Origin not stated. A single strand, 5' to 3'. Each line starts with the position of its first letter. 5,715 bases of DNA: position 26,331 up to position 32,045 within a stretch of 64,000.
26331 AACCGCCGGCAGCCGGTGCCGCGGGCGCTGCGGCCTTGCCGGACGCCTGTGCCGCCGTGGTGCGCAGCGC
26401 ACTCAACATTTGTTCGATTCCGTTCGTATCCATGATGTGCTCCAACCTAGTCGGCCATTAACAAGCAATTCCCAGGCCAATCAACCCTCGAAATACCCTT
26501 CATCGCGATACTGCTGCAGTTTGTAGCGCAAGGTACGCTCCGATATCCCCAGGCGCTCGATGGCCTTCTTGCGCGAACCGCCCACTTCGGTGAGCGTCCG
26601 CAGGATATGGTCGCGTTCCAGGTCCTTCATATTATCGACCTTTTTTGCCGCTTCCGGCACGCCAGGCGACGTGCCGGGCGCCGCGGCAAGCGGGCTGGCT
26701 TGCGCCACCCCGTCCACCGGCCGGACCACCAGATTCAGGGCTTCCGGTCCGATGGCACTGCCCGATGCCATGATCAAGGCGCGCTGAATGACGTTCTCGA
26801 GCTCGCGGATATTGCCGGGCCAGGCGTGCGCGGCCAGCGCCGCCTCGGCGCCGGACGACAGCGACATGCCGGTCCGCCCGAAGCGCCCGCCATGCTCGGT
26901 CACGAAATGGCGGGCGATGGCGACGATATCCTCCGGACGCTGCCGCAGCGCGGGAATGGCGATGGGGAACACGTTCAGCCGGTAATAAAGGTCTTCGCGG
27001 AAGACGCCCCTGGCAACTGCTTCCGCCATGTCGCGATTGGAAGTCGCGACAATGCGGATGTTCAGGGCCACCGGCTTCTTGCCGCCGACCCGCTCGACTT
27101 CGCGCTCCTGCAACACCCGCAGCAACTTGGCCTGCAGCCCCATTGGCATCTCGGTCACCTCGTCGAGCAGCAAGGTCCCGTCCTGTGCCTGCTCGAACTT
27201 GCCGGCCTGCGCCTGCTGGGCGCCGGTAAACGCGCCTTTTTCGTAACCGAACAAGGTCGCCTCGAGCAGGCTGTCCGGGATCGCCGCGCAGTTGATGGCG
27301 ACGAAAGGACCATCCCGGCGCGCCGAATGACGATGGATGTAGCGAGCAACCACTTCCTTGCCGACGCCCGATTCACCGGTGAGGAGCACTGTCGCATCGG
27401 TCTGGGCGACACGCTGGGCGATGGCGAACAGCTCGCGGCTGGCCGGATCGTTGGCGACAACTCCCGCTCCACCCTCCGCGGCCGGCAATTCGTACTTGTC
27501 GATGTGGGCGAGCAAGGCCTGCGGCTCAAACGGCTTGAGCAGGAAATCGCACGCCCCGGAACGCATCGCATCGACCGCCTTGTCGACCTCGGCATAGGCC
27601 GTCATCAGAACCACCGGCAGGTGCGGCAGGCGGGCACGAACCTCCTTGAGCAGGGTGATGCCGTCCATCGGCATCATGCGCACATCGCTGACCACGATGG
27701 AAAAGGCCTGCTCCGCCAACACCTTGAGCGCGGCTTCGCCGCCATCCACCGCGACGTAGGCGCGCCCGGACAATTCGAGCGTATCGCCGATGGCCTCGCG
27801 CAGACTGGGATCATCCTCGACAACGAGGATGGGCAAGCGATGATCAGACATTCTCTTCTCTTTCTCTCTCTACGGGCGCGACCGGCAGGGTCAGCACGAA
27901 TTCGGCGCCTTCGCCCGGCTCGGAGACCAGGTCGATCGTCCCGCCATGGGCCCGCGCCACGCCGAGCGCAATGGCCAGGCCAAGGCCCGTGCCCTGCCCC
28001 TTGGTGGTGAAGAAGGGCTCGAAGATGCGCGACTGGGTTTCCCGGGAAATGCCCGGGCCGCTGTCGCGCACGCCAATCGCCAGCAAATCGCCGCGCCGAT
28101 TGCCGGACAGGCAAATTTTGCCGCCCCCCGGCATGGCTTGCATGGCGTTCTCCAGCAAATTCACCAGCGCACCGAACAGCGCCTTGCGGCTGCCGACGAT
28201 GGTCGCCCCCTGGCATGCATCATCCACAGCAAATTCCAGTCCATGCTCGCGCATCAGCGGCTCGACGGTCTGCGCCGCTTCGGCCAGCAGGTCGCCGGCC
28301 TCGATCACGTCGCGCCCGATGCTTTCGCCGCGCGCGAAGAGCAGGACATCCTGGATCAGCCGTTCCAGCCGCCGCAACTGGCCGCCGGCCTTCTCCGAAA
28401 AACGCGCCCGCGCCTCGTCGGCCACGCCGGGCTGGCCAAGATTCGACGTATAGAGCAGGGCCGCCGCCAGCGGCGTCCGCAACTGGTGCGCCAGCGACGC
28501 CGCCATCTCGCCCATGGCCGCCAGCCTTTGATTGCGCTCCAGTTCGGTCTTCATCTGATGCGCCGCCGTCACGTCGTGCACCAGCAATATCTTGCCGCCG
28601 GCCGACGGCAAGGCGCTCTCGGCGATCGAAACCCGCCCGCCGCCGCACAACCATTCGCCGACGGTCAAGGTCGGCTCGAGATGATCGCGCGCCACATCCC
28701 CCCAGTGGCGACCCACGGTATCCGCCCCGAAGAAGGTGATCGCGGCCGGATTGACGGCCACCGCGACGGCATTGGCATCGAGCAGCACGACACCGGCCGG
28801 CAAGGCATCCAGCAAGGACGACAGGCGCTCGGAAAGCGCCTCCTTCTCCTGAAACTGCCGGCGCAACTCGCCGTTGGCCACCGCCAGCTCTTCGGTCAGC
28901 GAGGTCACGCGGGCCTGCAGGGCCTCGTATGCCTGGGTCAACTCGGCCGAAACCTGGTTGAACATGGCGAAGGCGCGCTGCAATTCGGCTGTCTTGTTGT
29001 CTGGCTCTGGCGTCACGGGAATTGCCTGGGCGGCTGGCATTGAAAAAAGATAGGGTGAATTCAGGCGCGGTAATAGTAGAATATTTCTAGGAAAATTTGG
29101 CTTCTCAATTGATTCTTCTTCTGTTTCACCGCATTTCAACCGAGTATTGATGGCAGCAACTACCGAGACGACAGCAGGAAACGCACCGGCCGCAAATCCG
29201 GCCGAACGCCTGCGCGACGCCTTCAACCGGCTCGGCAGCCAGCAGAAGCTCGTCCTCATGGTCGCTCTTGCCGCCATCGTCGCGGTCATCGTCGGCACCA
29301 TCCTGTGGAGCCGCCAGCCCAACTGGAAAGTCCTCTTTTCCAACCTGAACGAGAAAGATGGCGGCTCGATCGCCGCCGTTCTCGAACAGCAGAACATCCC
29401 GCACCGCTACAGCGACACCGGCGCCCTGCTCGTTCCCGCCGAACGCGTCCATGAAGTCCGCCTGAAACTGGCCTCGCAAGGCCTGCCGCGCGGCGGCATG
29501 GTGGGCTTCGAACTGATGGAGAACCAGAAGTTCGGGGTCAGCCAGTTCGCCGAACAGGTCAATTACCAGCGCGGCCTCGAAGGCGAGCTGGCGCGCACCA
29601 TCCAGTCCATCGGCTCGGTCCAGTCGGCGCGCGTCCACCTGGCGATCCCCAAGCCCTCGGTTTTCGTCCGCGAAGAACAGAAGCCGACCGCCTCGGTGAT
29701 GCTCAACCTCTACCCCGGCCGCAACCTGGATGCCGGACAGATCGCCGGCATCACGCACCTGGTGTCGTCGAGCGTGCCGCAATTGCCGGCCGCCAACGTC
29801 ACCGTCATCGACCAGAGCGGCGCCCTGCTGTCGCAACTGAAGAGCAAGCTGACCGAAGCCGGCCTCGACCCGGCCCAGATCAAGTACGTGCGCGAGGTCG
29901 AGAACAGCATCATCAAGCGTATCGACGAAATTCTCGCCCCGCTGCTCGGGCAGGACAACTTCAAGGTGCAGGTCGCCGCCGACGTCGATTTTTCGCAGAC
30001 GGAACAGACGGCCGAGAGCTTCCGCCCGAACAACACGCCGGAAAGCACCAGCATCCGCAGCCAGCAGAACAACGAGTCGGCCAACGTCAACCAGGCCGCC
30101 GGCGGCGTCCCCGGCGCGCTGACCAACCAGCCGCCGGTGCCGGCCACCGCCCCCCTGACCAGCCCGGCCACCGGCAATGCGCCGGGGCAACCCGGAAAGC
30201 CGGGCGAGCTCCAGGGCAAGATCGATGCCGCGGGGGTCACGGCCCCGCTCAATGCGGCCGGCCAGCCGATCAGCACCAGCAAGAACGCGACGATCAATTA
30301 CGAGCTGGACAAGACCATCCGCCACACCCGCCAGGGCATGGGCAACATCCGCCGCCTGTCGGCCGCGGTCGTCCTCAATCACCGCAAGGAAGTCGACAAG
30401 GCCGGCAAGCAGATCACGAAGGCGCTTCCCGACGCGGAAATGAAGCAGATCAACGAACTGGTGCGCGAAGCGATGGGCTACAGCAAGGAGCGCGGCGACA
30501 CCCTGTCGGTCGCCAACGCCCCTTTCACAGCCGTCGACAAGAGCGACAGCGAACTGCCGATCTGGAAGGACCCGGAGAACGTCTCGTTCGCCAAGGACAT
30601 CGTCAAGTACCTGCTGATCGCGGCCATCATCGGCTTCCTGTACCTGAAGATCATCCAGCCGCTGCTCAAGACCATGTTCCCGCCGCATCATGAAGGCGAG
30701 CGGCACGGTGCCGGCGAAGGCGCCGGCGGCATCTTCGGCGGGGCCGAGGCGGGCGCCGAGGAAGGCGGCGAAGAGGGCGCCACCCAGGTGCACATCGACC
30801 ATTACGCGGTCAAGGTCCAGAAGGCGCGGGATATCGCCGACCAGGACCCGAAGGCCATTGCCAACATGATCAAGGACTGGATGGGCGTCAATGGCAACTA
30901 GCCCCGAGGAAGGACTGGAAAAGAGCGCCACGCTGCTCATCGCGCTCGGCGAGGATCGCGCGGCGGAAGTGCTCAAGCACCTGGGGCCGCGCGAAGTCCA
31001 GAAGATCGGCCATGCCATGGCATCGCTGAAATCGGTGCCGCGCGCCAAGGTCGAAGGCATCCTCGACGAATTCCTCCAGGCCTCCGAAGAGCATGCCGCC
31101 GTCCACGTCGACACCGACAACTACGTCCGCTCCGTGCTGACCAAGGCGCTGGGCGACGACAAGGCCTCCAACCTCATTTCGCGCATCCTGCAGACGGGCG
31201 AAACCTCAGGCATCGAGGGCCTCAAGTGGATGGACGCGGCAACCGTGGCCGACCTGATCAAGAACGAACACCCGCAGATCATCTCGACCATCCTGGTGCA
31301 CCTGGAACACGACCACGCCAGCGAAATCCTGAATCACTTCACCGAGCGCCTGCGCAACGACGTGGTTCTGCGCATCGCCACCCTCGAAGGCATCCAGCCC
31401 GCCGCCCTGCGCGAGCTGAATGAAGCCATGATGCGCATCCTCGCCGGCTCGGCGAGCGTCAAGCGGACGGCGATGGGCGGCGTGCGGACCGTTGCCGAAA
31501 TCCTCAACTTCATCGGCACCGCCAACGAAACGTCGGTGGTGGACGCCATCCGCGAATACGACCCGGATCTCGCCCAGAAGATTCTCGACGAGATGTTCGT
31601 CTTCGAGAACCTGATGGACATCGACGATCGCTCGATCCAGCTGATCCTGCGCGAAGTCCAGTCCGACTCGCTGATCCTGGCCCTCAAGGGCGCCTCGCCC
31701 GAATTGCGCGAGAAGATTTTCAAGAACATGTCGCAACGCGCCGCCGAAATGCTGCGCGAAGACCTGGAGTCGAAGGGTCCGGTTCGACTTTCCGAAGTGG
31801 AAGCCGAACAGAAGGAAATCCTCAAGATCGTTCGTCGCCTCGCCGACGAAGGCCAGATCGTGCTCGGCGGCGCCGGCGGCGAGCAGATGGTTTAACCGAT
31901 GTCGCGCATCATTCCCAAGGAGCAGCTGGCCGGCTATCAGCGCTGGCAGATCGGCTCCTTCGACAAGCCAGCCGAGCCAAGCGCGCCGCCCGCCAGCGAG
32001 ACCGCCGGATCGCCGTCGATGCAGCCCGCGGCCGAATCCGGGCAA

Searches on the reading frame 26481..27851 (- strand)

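Call 50: search_protein_families(library=pfam, proteins=[window:26481-27851:-], max_evalue=0.0001)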
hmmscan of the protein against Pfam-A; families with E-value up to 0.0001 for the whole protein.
window:26481-27851:- (456 aa): 8 families
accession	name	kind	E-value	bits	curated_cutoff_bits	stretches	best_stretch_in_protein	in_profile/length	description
PF00158.32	Sigma54_activat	-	8.4e-71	237.5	20.2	1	132-297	2-167/168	Sigma-54 interaction domain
PF00072.30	Response_reg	-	1.3e-26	93.4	30.2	1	8-117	1-110/111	Response regulator receiver domain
PF14532.12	Sigma54_activ_2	-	6e-21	75.6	25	1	134-302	3-138/138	Sigma-54 interaction domain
PF25601.1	AAA_lid_14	-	2.4e-20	72.6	27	1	303-376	1-74/87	AAA+ ATPase lid domain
PF02954.25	HTH_8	-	1.4e-10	41.2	22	1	409-448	3-42/42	Bacterial regulatory protein, Fis family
PF07728.20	AAA_5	-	2.5e-07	31.2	22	1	155-275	2-125/139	AAA domain (dynein-related subfamily)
PF13191.12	AAA_16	-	4.8e-06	27.6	32.6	1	139-250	10-123/167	AAA ATPase domain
PF07724.20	AAA_2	-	1.1e-05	26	27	1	153-279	4-131/166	AAA domain (Cdc48 subfamily)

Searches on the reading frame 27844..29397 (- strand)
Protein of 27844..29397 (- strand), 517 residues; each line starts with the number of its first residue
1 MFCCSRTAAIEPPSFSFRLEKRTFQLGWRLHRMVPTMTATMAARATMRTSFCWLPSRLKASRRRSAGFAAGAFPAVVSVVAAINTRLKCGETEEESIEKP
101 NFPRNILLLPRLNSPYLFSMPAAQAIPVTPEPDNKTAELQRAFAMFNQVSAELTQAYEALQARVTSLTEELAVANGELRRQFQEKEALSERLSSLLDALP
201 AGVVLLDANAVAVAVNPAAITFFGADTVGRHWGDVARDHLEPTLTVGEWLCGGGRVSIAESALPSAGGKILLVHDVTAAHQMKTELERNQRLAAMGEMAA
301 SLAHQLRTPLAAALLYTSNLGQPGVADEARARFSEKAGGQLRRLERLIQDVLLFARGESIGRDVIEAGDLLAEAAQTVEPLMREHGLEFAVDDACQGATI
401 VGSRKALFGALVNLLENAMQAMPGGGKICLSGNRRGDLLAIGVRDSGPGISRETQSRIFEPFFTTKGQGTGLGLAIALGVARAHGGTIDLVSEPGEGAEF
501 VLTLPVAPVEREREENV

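Call 50: search_protein_families(library=pfam, proteins=[window:27844-29397:-], max_evalue=0.0001)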
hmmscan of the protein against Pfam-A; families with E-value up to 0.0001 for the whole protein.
window:27844-29397:- (517 aa): 3 families
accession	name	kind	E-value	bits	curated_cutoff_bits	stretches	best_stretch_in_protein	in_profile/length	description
PF02518.31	HATPase_c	-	8.2e-24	84.6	26.4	1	404-507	3-110/111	Histidine kinase-, DNA gyrase B-, and HSP90-like ATPase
PF00512.31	HisKA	-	4.4e-13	49.5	26.9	1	295-359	2-65/66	His Kinase A (phospho-acceptor) domain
PF13188.13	PAS_8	-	2.5e-05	24.4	21.8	1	190-248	1-59/65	PAS domain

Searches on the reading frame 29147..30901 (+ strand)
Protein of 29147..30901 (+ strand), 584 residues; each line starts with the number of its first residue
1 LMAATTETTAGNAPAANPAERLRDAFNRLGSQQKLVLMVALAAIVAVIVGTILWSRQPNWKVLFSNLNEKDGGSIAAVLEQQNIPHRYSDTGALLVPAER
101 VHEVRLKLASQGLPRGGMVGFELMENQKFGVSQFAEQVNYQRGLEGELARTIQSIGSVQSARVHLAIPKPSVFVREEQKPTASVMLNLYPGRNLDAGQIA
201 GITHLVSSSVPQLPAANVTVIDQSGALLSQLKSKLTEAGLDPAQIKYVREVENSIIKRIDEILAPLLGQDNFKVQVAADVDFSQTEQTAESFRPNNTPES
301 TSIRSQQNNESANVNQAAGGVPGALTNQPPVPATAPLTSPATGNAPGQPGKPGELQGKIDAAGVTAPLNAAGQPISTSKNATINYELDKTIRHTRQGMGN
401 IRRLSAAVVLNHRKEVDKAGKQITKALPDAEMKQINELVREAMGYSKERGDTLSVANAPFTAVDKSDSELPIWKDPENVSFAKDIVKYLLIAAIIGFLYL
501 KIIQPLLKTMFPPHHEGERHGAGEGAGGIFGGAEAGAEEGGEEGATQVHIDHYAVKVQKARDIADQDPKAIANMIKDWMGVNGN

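Call 50: search_protein_families(library=pfam, proteins=[window:29147-30901:+], max_evalue=0.0001)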
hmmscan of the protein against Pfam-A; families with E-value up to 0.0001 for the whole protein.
window:29147-30901:+ (584 aa): 2 families
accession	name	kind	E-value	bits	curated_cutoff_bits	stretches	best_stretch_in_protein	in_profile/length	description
PF01514.23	YscJ_FliF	-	2.3e-68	230.1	24.4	1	56-230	2-179/179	Secretory protein of YscJ/FliF family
PF08345.17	YscJ_FliF_C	-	2.7e-45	154.9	23.8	1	263-460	1-147/147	Flagellar M-ring protein C-terminal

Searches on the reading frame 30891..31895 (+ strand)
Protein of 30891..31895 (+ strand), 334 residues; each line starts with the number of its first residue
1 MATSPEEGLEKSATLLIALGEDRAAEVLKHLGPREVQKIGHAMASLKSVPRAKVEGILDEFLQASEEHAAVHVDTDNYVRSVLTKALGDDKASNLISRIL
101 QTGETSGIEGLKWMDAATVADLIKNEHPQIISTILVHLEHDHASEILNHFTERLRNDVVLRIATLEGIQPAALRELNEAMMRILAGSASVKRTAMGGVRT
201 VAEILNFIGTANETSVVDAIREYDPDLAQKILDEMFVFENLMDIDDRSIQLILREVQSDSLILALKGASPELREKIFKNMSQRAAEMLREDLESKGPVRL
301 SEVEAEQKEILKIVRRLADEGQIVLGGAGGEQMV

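Call 50: search_protein_families(library=pfam, proteins=[window:30891-31895:+], max_evalue=0.0001)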
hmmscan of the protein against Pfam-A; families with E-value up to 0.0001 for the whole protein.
window:30891-31895:+ (334 aa): 4 families
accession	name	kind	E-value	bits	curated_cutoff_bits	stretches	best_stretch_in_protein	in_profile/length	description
PF01706.21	FliG_C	-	1.9e-47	160.4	23.3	1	219-325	2-108/108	FliG C-terminal domain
PF14842.11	FliG_N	-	1.2e-37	129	25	1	8-106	4-102/104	FliG N-terminal domain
PF14841.11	FliG_M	-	1.2e-29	102.7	25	1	117-187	2-72/76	FliG middle domain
PF03448.22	MgtE_N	-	5.5e-09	36.9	25.9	0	202-290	4-95/102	MgtE intracellular N domain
